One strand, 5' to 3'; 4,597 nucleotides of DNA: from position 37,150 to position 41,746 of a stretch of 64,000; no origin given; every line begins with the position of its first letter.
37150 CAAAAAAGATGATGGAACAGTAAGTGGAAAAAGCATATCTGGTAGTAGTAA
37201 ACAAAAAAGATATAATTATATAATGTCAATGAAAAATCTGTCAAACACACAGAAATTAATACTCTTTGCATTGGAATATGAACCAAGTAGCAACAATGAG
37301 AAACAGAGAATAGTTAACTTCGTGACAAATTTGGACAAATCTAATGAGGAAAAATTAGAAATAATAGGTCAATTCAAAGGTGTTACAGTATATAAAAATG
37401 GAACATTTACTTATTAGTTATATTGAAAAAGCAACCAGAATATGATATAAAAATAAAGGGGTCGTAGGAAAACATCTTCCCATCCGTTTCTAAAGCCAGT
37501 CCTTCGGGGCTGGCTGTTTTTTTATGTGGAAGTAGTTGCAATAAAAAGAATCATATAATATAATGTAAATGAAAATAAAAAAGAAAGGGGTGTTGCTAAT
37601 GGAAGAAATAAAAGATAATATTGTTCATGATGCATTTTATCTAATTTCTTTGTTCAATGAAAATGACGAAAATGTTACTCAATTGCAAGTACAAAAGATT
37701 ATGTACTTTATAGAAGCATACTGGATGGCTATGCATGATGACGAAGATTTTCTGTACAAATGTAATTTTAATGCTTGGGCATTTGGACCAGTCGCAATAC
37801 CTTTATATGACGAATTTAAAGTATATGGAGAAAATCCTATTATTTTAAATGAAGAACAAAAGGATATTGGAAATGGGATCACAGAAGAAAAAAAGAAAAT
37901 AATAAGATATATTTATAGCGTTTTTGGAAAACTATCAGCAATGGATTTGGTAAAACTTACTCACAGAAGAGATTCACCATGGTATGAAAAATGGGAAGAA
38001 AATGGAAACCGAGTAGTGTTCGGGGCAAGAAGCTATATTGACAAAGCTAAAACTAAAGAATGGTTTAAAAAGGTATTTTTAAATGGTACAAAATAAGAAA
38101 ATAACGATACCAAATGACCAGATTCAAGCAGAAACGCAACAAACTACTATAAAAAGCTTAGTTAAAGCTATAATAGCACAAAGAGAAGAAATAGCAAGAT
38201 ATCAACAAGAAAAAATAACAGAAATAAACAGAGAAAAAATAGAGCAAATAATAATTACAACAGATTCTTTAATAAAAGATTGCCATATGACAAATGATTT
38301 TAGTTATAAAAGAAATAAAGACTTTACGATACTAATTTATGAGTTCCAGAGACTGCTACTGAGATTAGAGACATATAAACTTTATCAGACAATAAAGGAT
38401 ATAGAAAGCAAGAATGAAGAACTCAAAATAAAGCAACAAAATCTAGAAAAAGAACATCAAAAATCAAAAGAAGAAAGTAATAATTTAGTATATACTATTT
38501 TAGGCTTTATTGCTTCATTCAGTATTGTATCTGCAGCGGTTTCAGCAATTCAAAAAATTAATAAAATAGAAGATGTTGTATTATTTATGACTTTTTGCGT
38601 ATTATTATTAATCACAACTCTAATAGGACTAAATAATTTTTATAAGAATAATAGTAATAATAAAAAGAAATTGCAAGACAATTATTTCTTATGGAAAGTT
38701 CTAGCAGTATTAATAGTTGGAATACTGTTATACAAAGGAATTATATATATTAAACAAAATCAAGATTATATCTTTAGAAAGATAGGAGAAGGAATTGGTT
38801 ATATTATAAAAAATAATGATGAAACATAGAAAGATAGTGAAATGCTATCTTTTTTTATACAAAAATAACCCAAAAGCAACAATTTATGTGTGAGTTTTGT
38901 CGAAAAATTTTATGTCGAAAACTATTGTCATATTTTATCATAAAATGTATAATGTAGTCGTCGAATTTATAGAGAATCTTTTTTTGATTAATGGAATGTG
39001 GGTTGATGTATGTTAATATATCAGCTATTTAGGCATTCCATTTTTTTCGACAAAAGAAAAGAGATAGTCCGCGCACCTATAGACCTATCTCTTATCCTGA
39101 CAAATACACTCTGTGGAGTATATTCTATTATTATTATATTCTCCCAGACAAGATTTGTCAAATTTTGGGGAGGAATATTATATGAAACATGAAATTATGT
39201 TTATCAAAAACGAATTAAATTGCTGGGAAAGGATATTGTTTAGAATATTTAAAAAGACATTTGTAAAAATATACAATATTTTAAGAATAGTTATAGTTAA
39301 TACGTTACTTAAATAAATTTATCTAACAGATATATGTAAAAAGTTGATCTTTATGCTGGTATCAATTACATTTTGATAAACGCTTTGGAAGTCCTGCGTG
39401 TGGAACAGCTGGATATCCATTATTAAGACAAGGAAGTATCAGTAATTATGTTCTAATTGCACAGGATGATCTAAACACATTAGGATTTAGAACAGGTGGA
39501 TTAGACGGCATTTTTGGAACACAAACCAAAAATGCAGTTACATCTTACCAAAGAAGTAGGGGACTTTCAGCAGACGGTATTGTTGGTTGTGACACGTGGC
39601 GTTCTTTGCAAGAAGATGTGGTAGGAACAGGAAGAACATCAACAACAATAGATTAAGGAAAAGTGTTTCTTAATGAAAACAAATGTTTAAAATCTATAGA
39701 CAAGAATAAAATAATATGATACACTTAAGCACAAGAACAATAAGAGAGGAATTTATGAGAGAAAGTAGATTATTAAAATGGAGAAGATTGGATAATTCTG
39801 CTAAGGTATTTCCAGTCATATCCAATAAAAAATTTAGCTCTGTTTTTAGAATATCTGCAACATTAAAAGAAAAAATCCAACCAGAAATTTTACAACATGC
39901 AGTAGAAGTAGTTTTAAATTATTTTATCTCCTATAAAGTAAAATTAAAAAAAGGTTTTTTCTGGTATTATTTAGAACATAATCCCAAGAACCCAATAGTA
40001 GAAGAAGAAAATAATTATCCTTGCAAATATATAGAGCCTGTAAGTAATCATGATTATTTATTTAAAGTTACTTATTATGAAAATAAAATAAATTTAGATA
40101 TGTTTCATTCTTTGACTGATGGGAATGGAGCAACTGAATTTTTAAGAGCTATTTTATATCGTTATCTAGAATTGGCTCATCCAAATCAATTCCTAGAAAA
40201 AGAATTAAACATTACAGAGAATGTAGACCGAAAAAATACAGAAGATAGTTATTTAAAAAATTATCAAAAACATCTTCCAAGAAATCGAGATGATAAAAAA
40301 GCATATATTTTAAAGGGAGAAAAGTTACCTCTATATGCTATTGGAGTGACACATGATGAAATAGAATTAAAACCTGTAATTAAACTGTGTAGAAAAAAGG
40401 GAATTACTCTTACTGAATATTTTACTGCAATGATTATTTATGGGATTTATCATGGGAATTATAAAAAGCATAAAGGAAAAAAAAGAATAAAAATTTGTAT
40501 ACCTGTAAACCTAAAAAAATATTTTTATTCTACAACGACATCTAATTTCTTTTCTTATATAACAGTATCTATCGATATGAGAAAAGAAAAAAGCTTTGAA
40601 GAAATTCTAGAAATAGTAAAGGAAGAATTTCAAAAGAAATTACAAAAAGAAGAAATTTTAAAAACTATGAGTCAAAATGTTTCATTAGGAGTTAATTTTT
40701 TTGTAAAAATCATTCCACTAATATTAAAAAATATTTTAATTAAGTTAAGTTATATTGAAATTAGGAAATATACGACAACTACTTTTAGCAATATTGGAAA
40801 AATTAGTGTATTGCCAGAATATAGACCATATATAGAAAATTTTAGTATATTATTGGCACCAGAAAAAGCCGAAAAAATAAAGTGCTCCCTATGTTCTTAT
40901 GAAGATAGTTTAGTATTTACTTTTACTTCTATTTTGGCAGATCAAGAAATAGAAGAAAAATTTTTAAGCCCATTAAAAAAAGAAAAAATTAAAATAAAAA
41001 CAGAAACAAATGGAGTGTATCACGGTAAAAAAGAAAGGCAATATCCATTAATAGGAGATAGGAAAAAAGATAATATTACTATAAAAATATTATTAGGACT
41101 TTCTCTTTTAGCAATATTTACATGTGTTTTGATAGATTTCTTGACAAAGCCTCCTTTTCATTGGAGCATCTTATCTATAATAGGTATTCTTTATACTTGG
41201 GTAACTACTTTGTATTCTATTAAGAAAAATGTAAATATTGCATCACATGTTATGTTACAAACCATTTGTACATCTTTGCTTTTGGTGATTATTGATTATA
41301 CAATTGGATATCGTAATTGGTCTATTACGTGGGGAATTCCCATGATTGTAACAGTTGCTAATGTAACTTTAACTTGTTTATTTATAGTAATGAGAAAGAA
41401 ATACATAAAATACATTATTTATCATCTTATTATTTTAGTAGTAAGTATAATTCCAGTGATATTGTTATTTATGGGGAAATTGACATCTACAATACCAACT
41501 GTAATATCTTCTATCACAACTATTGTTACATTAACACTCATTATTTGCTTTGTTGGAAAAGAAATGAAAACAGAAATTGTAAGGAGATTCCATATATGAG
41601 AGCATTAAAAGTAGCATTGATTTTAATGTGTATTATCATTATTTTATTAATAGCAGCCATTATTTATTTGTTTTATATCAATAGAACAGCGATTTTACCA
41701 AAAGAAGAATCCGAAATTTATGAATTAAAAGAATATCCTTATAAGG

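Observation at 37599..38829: Panacea-domain (DUF4065) protein paired with a three-TM coiled-coil protein beside attR: candidate toxin-antitoxin or abortive-infection module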

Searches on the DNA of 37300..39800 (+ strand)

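Call 12: search_dna_similar(query=window:37400-39000:+, collection=phages, mode=distant)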
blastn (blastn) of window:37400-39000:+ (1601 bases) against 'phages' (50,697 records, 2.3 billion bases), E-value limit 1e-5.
Records with a match: 1; places in all: 1; records where one place covers at least 80% of the query: 0.
Best place of each record, by identity: 60-80% 1.
By first word of the organism name: bajarodcaudo 1.
By host as written in the record: Peromyscus fraterculus 1.
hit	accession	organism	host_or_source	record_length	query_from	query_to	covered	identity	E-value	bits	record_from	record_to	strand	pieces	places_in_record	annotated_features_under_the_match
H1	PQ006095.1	bajarodcaudo virus 4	Peromyscus fraterculus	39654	213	1298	47%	69.3%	1e-33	287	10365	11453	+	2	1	hypothetical protein (x2)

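Call 13: get_annotated_region(hit=H1, flank=6000)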
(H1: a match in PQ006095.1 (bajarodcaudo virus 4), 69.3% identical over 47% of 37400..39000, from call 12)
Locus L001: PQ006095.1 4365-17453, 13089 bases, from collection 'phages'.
description: Bajarodcaudo virus 4 isolate BGG_03_11, complete genome.
organism: bajarodcaudo virus 4 (NCBI taxid 3342783)
taxonomy: Viruses; Duplodnaviria; Heunggongvirae; Uroviricota; Caudoviricetes
host: Peromyscus fraterculus; source: feces; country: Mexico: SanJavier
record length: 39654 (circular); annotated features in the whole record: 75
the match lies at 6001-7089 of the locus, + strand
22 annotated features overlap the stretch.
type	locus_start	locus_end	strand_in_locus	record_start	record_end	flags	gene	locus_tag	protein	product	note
CDS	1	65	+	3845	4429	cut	-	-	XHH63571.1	CDI toxin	Bp1026b-like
CDS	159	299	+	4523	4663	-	-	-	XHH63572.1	hypothetical protein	-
CDS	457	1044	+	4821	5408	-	-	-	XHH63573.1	capsid scaffolding protein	-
CDS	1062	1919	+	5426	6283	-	-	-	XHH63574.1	major capsid protein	-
CDS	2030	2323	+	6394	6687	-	-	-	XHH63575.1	hypothetical protein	-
CDS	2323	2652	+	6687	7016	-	-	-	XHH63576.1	hypothetical protein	-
CDS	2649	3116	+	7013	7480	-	-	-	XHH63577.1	hypothetical protein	-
CDS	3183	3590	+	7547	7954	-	-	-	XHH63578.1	hypothetical protein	-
CDS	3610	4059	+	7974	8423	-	-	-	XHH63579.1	tail tube protein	-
CDS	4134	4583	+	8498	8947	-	-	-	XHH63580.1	hypothetical protein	-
CDS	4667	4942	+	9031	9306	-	-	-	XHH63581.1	hypothetical protein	-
CDS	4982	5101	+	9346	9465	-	-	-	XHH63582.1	hypothetical protein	-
CDS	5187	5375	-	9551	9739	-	-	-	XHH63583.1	hypothetical protein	-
CDS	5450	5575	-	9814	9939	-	-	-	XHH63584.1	hypothetical protein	-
CDS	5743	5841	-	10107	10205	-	-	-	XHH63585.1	hypothetical protein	-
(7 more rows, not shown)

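Call 75: search_rna_families(source=window, start=37300, end=39800, threshold=evalue, max_evalue=1)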
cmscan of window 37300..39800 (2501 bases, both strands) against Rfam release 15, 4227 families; matches with E-value up to 1: 0.
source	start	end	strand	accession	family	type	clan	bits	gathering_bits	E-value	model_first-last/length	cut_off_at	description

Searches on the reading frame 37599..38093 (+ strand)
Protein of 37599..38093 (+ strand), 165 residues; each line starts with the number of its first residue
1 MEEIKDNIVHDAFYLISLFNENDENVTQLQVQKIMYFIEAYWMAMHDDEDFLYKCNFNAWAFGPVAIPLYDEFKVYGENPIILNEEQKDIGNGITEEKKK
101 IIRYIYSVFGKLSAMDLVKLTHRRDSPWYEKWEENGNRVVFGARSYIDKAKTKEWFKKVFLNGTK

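Call 5: search_protein_families(library=pfam, proteins=[window:37599-38093:+], max_evalue=0.01)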
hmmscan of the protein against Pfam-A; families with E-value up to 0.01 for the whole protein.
window:37599-38093:+ (165 aa): 1 family
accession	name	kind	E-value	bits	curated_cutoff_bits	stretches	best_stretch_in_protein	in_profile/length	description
PF13274.11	SocA_Panacea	-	3.4e-14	54.2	25.7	1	31-129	1-113/113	Antitoxin SocA-like, Panacea domain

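Call 6: search_protein_families(library=padloc, proteins=[window:37599-38093:+], max_evalue=1)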
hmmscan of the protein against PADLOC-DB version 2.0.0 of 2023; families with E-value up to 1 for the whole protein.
window:37599-38093:+ (165 aa): 2 families
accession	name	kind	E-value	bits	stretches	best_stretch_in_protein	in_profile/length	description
PDLC04505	PDC-M19A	-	0.0026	15.2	1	15-131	8-122/294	-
PDLC02990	DarG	-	0.003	15.1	1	13-76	166-222/329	-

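Call 7: search_protein_families(library=phrogs, proteins=[window:37599-38093:+], max_evalue=0.01)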
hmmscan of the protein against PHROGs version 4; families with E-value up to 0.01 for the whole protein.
window:37599-38093:+ (165 aa): 3 families
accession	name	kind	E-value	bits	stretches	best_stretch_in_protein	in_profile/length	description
phrog_1281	-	unknown function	2.3e-27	97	1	7-158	9-152/195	-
phrog_10390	-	unknown function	1e-20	75.5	1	12-140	155-282/299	-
phrog_14939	-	unknown function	0.00046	20.5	1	6-104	2-94/313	-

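Call 62: search_solved_structures(query=window:37599-38093:+, max_evalue=1)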
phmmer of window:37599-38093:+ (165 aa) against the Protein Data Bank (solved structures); distinct sequences matched with E-value up to 1: 1.
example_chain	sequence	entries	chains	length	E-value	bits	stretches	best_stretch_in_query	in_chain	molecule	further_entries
9uo0_3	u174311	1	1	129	0.52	13.4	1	18-64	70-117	Tnb165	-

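Call 68: search_dna_similar(query=window:37599-38093:+, collection=phages, mode=protein, max_evalue=0.00001, max_rows=40)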
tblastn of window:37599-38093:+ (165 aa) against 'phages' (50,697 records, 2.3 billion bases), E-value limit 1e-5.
Records with a match: 68; places in all: 72; records where one place covers at least 80% of the query: 18.
Best place of each record, by identity: <60% 68.
By first word of the organism name: Pseudomonas 20; Paenibacillus 15; Streptococcus 10; Burkholderia 6; Escherichia 3; Rhodobacter 2; Rhodovulum 2; Salmonella 2; bajarodcaudo 1; Cylindrospermopsis 1; and 6 more.
By host as written in the record: Pseudomonas aeruginosa 18; Paenibacillus larvae 11; Paenibacillus larvae 2006 2; Rhodobacter sp. E32 2; Rhodovulum sp. P122A 2; Salmonella serovar Haardt 2; Paenibacillus larvae ATCC 9545 2; Peromyscus fraterculus 1; and 28 more.
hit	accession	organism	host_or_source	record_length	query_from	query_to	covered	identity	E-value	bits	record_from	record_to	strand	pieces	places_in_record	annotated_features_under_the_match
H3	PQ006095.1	bajarodcaudo virus 4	Peromyscus fraterculus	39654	3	161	96%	59.1%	4e-57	197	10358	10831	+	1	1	hypothetical protein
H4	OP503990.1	Paenibacillus phage Dash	Paenibacillus larvae 2006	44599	4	162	96%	28.7%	7e-8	56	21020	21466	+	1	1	hypothetical protein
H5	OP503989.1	Paenibacillus phage Callan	Paenibacillus larvae 2006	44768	4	162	96%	28.7%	7e-8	56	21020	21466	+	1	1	hypothetical protein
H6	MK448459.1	Streptococcus satellite phage Javan375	Streptococcus parasanguinis ATCC_15912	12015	12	148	83%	32.9%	3e-9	61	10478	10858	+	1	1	hypothetical protein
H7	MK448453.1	Streptococcus satellite phage Javan360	Streptococcus oralis SC15-3744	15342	1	148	90%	28.8%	2e-7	55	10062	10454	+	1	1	none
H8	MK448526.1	Streptococcus satellite phage Javan54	Streptococcus agalactiae ILRI005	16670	7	147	85%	29.7%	5e-6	51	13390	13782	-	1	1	hypothetical protein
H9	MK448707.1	Streptococcus phage Javan227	Streptococcus gallolyticus ...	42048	12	142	79%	31.6%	8e-6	50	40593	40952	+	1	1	hypothetical protein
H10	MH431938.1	Paenibacillus phage C7Cdelta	Paenibacillus larvae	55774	24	163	85%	29.6%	3e-9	60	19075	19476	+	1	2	hypothetical protein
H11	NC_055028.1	Paenibacillus phage C7Cdelta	Paenibacillus larvae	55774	24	163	85%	29.6%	3e-9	60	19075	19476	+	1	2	DUF4065 domain-containing protein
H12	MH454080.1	Paenibacillus phage Ley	Paenibacillus larvae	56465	24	163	85%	29.6%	3e-9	60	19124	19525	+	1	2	hypothetical protein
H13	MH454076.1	Paenibacillus phage Ash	Paenibacillus larvae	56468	24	163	85%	29.6%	3e-9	60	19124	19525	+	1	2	hypothetical protein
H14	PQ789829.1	Burkholderia phage vB_SBP30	Burkholderia sp.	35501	27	159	81%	30.7%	6e-13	71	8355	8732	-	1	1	hypothetical protein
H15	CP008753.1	Burkholderia phage BEK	Burkholderia pseudomallei 9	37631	27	159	81%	30.7%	6e-13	71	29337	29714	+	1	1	hypothetical protein (x2)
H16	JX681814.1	Burkholderia phage phiX216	Burkholderia pseudomallei environmental ...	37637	27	159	81%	30.7%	6e-13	71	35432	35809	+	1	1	hypothetical protein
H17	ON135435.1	Burkholderia phage PhiBP82.3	Burkholderia pseudomallei BP82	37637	27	159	81%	30.7%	6e-13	71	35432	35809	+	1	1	hypothetical protein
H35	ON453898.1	Blautia phage Montmirail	Blautia coccoides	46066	19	130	68%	31.6%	4e-7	54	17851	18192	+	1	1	hypothetical protein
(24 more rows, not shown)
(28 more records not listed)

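Call 73: search_protein_families(library=ncbifam, proteins=[window:37599-38093:+], max_evalue=0.1)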
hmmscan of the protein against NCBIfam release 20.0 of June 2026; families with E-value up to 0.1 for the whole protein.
window:37599-38093:+ (165 aa): 3 families
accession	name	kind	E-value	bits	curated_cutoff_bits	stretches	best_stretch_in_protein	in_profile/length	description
NF047745.1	SocA_antitoxin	equivalog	8.4e-25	87.5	190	1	14-144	9-145/176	type VI toxin-antitoxin system SocA family antitoxin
NF048014.1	antitoxin_DarG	equivalog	0.0079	15.5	250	1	15-71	176-224/338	type II toxin-antitoxin system antitoxin DNA ADP-ribosyl glycohydrolase DarG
TIGR01855.1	IMP_synth_hisH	equivalog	0.059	13.2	105.4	1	24-59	128-163/198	imidazole glycerol phosphate synthase subunit HisH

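Call 86: get_annotated_region(hit=H35, flank=2500)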
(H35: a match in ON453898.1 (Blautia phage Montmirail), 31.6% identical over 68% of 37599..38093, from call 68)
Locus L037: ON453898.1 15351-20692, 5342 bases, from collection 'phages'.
description: Blautia phage Montmirail, complete genome.
organism: Blautia phage Montmirail (NCBI taxid 2951970)
taxonomy: Viruses
host: Blautia coccoides; source: feces; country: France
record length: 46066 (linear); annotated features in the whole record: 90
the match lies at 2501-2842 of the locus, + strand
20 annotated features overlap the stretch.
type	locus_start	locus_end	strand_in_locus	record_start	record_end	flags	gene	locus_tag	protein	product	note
CDS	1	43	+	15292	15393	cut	-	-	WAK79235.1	hypothetical protein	rasttk_feature_creation_tool=/opt/patric-common/ runtime/bin/phanotate version 1.5.0; ...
CDS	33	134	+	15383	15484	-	-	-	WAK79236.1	HTH DNA binding protein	rasttk_feature_creation_tool=/opt/patric-common/ runtime/bin/phanotate version 1.5.0; HHpred against PHROGS v3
CDS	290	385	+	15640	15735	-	-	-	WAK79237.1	hypothetical protein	rasttk_feature_creation_tool=/opt/patric-common/ runtime/bin/phanotate version 1.5.0; ...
CDS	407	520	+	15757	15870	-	-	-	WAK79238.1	hypothetical protein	rasttk_feature_creation_tool=/opt/patric-common/ runtime/bin/phanotate version 1.5.0; ...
CDS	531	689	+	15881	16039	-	-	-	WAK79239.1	hypothetical protein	rasttk_feature_creation_tool=/opt/patric-common/ runtime/bin/phanotate version 1.5.0; ...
CDS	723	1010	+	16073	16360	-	-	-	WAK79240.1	hypothetical protein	rasttk_feature_creation_tool=/opt/patric-common/ runtime/bin/phanotate version 1.5.0; ...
CDS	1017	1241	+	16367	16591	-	-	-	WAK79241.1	hypothetical protein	rasttk_feature_creation_tool=/opt/patric-common/ runtime/bin/phanotate version 1.5.0; ...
CDS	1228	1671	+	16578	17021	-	-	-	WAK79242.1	transcriptional regulator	rasttk_feature_creation_tool=/opt/patric-common/ runtime/bin/phanotate version 1.5.0; HHpred against PHROGS v3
CDS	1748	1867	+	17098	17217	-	-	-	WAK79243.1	hypothetical protein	rasttk_feature_creation_tool=/opt/patric-common/ runtime/bin/phanotate version 1.5.0; ...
CDS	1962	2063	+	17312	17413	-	-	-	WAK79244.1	hypothetical protein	rasttk_feature_creation_tool=/opt/patric-common/ runtime/bin/phanotate version 1.5.0; ...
tRNA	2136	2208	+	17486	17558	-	-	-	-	tRNA-Asn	rasttk_feature_creation_tool=tRNAscan-SE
CDS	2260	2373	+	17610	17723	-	-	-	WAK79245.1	hypothetical protein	rasttk_feature_creation_tool=/opt/patric-common/ runtime/bin/phanotate version 1.5.0; ...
CDS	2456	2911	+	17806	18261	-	-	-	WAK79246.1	hypothetical protein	rasttk_feature_creation_tool=/opt/patric-common/ runtime/bin/phanotate version 1.5.0; ...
CDS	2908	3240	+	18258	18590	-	-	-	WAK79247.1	hypothetical protein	rasttk_feature_creation_tool=/opt/patric-common/ runtime/bin/phanotate version 1.5.0; ...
tRNA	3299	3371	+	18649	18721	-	-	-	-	tRNA-Ile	rasttk_feature_creation_tool=tRNAscan-SE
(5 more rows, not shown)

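Call 87: get_annotated_region(hit=H4, flank=2500)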
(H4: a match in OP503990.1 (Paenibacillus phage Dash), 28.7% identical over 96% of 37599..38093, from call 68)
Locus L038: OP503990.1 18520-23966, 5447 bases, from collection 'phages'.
description: Paenibacillus phage Dash, complete genome.
organism: Paenibacillus phage Dash (NCBI taxid 2985613)
taxonomy: Viruses; Duplodnaviria; Heunggongvirae; Uroviricota; Caudoviricetes; Fernvirus
host: Paenibacillus larvae 2006; source: Wax; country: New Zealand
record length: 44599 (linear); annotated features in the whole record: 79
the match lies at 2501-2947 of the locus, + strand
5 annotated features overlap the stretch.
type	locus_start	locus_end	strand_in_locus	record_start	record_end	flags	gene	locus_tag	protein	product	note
CDS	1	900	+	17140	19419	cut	-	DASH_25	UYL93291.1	S8 peptidase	-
CDS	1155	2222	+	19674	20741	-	-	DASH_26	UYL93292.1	helix-turn-helix domain protein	-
CDS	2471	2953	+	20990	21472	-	-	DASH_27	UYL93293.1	hypothetical protein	-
CDS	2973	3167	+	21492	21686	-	-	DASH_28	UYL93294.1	hypothetical protein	-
CDS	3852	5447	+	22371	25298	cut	-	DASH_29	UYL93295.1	RICIN domain-containing protein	-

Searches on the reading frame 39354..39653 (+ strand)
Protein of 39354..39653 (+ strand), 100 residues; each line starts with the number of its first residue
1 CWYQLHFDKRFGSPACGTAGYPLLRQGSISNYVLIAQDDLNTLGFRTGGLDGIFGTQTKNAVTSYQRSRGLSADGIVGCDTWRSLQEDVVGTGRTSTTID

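Call 74: search_protein_families(library=pfam, proteins=[window:39354-39653:+], max_evalue=0.01)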
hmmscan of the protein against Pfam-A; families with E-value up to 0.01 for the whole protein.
window:39354-39653:+ (100 aa): 2 families
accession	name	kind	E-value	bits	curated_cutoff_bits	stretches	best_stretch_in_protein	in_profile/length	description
PF01471.23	PG_binding_1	-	9.8e-16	58.1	23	1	33-85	5-57/57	Putative peptidoglycan binding domain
PF09374.15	PG_binding_3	-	0.0024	18.5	24.6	0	50-63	19-32/76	Predicted Peptidoglycan domain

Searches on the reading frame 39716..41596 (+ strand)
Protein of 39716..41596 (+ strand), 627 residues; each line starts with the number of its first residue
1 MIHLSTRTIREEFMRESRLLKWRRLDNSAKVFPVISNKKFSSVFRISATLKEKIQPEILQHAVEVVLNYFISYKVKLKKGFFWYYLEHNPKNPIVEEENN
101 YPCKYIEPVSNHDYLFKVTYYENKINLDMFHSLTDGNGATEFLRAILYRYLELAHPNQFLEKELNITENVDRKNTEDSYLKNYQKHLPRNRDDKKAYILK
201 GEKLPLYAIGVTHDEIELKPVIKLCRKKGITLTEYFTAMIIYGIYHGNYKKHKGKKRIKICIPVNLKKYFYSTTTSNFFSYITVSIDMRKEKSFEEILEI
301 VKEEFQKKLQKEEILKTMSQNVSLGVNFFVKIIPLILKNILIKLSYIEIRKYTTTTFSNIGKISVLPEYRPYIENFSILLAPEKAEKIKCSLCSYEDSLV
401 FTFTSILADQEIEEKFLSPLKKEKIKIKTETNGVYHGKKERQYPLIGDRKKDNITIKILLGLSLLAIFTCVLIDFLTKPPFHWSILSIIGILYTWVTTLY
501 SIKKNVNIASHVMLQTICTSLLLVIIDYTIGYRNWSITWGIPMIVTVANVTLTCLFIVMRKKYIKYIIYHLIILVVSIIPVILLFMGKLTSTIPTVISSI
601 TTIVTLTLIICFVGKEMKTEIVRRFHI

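Call 5: search_protein_families(library=pfam, proteins=[window:39716-41596:+], max_evalue=0.01)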
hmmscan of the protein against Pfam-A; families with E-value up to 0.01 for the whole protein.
window:39716-41596:+ (627 aa): 1 family
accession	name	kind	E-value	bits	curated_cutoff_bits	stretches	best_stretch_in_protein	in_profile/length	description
PF19845.4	DUF6320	-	1.5e-48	165.6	29.9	1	443-627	1-186/186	Family of unknown function (DUF6320)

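Call 69: find_encoding_contigs(protein=window:39716-41596:+, flank=8000, max_places=6)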
Protein window:39716-41596:+ (627 aa): no gene with exactly this product is on record in the collection.
